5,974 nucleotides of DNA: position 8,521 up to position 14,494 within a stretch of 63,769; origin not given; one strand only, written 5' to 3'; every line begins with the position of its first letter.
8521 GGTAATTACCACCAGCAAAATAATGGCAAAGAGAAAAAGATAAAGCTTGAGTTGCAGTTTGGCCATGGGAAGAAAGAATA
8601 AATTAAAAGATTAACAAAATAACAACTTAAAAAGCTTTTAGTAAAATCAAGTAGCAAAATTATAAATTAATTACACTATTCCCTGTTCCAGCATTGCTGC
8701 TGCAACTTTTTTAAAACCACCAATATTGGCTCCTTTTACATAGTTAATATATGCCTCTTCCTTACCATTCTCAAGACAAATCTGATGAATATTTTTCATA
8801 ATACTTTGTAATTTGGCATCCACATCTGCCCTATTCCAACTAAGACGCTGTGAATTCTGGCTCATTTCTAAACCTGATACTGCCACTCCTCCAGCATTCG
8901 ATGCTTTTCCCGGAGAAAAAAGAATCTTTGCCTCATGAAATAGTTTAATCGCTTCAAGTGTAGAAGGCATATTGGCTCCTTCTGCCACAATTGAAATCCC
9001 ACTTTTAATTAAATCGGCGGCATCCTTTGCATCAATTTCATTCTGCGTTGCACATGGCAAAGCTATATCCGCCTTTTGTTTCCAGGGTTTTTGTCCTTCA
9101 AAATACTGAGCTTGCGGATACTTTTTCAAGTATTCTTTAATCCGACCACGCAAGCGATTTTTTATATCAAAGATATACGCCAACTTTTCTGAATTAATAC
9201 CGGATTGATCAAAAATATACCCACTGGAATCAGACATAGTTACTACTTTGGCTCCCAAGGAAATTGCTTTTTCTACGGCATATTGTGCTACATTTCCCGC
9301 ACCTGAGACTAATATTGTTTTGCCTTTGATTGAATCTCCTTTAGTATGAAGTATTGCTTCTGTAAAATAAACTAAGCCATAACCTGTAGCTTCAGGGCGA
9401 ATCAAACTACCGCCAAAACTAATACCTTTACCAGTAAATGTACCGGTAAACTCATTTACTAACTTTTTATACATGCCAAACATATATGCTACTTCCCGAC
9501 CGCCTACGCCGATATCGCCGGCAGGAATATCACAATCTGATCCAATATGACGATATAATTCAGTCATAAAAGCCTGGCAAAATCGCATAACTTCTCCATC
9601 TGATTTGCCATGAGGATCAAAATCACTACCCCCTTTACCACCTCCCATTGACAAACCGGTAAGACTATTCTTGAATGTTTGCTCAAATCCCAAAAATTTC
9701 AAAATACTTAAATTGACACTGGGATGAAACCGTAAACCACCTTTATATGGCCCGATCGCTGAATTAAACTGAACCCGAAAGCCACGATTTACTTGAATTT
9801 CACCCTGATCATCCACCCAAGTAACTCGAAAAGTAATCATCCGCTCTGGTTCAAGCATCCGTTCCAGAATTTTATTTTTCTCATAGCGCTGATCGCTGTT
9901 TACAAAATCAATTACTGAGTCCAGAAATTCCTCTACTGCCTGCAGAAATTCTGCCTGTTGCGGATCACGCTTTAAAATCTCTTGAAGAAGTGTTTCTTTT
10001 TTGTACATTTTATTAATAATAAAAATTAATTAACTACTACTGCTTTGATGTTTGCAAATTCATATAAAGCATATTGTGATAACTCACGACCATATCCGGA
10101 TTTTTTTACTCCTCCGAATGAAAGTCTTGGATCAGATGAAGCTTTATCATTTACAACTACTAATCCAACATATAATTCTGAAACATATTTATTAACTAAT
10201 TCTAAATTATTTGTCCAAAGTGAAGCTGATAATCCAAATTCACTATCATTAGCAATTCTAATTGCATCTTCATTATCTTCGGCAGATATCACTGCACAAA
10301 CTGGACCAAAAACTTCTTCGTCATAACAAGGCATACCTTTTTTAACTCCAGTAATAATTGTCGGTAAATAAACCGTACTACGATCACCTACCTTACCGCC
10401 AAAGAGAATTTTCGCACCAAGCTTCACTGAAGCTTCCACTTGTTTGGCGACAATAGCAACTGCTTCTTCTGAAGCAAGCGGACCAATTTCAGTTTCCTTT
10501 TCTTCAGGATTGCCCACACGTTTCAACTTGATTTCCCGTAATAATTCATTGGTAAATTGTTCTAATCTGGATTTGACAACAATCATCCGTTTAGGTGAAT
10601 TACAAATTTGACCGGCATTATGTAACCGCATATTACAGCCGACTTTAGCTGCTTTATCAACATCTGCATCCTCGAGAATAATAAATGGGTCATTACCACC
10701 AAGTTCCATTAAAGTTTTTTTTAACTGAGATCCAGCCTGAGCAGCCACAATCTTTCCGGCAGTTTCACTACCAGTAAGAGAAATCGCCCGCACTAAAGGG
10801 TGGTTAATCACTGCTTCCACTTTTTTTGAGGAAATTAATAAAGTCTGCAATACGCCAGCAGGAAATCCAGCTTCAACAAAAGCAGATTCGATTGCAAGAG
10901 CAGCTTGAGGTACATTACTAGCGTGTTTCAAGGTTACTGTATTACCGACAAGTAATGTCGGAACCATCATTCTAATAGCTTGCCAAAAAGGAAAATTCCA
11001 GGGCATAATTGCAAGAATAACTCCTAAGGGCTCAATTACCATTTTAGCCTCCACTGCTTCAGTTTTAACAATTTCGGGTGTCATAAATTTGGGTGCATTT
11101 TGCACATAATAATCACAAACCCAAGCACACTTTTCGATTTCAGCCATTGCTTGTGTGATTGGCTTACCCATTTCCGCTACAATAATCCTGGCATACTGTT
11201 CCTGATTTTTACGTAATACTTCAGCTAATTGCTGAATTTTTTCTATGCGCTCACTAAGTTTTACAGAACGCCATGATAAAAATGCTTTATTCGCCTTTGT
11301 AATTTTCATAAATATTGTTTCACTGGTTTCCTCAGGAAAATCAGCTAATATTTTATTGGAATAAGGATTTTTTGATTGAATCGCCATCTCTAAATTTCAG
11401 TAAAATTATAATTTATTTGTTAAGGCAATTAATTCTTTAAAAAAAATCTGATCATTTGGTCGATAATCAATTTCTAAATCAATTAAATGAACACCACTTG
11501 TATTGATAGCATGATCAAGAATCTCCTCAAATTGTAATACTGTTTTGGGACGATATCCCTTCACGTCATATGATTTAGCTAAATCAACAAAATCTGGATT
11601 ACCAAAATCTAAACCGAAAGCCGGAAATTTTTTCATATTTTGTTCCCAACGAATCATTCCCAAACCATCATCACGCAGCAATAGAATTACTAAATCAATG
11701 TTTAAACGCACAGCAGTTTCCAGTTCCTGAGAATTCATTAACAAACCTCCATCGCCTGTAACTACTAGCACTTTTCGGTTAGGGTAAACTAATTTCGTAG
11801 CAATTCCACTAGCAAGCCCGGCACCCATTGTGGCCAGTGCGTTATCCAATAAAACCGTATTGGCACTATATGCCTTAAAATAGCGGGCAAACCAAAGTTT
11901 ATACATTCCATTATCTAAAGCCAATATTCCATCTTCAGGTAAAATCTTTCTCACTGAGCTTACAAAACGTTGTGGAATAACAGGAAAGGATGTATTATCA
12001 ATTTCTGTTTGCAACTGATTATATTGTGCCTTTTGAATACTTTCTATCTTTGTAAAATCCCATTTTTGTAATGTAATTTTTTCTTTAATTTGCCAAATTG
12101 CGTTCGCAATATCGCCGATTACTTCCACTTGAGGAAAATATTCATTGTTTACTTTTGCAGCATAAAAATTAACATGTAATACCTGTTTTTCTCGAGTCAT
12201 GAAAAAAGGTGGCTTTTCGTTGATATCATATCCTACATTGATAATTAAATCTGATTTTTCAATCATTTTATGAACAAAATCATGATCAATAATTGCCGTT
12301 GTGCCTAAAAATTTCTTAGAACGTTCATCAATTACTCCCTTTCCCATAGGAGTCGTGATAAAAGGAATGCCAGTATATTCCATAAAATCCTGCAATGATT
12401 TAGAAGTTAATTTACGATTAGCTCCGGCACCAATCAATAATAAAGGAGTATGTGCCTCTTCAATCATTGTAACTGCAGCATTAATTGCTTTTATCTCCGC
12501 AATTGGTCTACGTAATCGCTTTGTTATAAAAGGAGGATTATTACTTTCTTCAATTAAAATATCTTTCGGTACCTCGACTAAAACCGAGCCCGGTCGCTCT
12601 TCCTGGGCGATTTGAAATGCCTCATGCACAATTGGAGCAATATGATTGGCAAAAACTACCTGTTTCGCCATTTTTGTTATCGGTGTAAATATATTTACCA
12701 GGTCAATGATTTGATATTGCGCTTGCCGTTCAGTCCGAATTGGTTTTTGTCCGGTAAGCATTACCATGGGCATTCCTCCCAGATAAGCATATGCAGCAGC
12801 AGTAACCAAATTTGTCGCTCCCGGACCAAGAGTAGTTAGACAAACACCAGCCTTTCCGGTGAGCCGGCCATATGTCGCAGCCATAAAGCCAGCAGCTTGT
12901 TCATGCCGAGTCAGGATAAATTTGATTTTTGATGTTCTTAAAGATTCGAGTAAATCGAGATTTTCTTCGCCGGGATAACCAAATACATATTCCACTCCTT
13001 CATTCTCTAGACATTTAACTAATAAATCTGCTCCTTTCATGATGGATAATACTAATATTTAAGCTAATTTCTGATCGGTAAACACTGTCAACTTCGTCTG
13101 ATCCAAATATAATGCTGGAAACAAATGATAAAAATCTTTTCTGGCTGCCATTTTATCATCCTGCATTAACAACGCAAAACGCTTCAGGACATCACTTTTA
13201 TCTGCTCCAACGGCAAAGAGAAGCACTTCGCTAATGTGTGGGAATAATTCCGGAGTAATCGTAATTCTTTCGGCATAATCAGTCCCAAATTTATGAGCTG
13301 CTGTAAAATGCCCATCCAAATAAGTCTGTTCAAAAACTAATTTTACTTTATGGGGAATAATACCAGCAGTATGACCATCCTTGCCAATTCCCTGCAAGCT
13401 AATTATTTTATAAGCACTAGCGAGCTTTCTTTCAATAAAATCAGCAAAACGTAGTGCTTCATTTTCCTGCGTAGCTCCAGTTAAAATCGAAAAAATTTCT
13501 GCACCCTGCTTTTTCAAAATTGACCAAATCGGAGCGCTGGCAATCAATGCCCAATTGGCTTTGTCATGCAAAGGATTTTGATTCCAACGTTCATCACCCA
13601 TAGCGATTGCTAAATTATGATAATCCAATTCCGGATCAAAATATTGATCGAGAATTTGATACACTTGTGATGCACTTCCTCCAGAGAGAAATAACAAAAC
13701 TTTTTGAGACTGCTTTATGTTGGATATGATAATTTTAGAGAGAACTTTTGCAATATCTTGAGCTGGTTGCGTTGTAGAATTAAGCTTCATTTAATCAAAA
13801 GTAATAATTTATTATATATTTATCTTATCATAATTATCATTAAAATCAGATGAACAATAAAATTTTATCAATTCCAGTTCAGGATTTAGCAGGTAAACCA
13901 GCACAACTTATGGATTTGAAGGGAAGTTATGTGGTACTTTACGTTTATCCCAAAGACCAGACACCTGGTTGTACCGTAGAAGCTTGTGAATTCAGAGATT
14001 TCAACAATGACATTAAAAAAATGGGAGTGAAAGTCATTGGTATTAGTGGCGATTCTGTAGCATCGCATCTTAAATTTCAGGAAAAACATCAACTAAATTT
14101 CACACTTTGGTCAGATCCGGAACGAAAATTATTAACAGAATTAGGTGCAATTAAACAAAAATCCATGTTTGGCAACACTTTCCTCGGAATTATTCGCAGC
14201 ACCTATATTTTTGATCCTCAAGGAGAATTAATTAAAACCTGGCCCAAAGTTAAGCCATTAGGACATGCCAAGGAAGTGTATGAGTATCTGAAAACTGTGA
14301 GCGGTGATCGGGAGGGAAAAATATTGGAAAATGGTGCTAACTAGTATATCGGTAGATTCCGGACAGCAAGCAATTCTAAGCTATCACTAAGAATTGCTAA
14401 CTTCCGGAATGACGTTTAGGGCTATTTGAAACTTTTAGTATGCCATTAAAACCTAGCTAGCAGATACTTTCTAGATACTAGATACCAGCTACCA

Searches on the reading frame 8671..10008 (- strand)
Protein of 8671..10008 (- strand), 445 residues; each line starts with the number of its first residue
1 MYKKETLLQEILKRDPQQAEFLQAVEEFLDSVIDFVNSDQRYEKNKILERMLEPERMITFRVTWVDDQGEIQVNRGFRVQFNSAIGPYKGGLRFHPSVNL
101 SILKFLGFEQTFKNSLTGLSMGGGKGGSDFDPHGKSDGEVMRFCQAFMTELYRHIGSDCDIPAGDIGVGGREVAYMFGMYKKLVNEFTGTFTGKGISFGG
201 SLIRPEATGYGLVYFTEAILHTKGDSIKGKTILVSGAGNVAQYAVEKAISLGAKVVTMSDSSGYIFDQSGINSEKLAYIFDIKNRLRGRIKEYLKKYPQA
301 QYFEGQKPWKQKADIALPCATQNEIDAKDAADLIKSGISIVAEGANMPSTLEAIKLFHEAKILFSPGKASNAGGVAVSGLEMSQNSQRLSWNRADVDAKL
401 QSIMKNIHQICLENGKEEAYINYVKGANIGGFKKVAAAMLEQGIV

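Call 24: search_protein_families(library=pfam, proteins=[window:8671-10008:-], max_evalue=0.00001)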
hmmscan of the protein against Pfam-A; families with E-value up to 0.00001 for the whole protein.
window:8671-10008:- (445 aa): 2 families
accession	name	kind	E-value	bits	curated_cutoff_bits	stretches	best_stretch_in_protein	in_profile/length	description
PF00208.27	ELFV_dehydrog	-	1.2e-89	300.6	23.4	1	199-443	1-241/241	Glutamate/Leucine/Phenylalanine/Valine dehydrogenase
PF02812.23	ELFV_dehydrog_N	-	1.7e-52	177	25.3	1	54-182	1-129/129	Glu/Leu/Phe/Val dehydrogenase, dimerisation domain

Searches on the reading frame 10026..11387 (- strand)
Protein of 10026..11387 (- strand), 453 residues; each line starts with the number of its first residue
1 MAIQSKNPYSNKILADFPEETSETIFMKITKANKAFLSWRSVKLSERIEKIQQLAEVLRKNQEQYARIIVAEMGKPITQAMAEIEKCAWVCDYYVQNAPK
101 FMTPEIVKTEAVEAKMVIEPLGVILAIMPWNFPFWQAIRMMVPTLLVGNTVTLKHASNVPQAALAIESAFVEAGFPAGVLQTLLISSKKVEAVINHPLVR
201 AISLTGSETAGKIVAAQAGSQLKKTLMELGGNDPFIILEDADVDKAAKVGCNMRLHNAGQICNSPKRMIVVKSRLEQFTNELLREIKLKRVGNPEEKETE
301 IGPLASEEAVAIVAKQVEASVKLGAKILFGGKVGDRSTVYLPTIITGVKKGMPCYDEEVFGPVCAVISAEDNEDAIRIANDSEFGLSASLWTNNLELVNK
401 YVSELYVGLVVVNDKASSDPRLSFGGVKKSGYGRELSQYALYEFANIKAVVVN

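Call 24: search_protein_families(library=pfam, proteins=[window:10026-11387:-], max_evalue=0.00001)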
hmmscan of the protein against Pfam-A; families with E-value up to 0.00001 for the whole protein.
window:10026-11387:- (453 aa): 1 family
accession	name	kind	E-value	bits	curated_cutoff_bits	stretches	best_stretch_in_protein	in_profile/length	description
PF00171.27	Aldedh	-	1.8e-133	445.9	23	1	3-450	9-461/461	Aldehyde dehydrogenase family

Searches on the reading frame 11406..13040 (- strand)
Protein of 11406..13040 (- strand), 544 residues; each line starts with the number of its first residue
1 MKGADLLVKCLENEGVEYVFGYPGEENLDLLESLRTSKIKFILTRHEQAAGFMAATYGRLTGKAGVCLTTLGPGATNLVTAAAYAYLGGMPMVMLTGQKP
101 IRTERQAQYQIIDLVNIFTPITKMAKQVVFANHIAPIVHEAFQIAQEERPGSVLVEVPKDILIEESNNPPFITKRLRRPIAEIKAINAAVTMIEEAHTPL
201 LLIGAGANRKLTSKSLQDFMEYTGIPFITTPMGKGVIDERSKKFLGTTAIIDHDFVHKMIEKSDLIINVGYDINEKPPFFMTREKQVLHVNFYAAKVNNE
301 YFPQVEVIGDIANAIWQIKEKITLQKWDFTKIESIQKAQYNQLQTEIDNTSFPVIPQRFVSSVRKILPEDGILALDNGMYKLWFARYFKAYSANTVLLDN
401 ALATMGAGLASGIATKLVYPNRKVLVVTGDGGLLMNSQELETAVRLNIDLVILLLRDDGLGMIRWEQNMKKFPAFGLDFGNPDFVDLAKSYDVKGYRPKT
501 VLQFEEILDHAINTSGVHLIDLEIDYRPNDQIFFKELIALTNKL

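Call 25: search_protein_families(library=pfam, proteins=[window:11406-13040:-], max_evalue=0.00001)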
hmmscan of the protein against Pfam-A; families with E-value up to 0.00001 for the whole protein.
window:11406-13040:- (544 aa): 3 families
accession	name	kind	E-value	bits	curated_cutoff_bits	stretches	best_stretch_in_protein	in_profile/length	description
PF02776.23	TPP_enzyme_N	-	2.2e-40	137.6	26.8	1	1-115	1-117/119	Thiamine pyrophosphate enzyme, N-terminal TPP binding domain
PF02775.26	TPP_enzyme_C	-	4.4e-36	124.4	21.9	1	376-521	1-150/151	Thiamine pyrophosphate enzyme, C-terminal TPP binding domain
PF00205.28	TPP_enzyme_M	-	1.8e-28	99.4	30.4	1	186-317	1-136/137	Thiamine pyrophosphate enzyme, central domain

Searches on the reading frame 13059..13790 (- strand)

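Call 25: search_protein_families(library=pfam, proteins=[window:13059-13790:-], max_evalue=0.00001)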
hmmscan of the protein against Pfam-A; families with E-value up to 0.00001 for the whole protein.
window:13059-13790:- (243 aa): 1 family
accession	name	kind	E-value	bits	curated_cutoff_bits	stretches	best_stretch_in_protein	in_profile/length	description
PF01182.26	Glucosamine_iso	-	1.4e-20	74.6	27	1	7-207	4-204/225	Glucosamine-6-phosphate isomerases/6-phosphogluconolactonase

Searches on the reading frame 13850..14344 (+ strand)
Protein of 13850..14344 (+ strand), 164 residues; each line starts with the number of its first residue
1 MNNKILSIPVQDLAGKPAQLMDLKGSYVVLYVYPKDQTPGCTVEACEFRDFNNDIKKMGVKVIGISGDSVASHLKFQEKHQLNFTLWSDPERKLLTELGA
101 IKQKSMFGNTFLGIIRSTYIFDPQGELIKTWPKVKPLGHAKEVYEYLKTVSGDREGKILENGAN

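Call 13: search_protein_families(library=pfam, proteins=[window:13850-14344:+])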
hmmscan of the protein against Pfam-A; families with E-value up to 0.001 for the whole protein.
window:13850-14344:+ (164 aa): 3 families
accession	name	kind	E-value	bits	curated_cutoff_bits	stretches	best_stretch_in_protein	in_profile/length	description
PF00578.27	AhpC-TSA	-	5.8e-33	113.9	26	1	4-127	4-121/124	AhpC/TSA family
PF08534.16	Redoxin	-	1.2e-15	58.1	26.6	1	12-133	13-134/148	Redoxin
PF13911.12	AhpC-TSA_2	-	0.00023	22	27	1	50-109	4-56/114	AhpC/TSA antioxidant enzyme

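Call 32: find_encoding_contigs(protein=window:13850-14344:+, flank=5000, max_places=6)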
Protein window:13850-14344:+ (164 aa): 3 contigs read that carry it; 1 place shown.
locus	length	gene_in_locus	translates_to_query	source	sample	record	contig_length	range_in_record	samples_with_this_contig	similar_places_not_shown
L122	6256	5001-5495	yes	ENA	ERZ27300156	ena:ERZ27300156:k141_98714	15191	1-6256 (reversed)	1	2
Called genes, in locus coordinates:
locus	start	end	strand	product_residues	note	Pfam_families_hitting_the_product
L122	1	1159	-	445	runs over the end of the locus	PF02812:ELFV_dehydrog_N, PF00208:ELFV_dehydrog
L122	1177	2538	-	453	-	PF00171:Aldedh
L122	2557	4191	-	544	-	PF02776:TPP_enzyme_N, PF00205:TPP_enzyme_M, PF02775:TPP_enzyme_C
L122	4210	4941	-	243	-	PF01182:Glucosamine_iso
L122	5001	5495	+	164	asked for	PF00578:AhpC-TSA, PF08534:Redoxin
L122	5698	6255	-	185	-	?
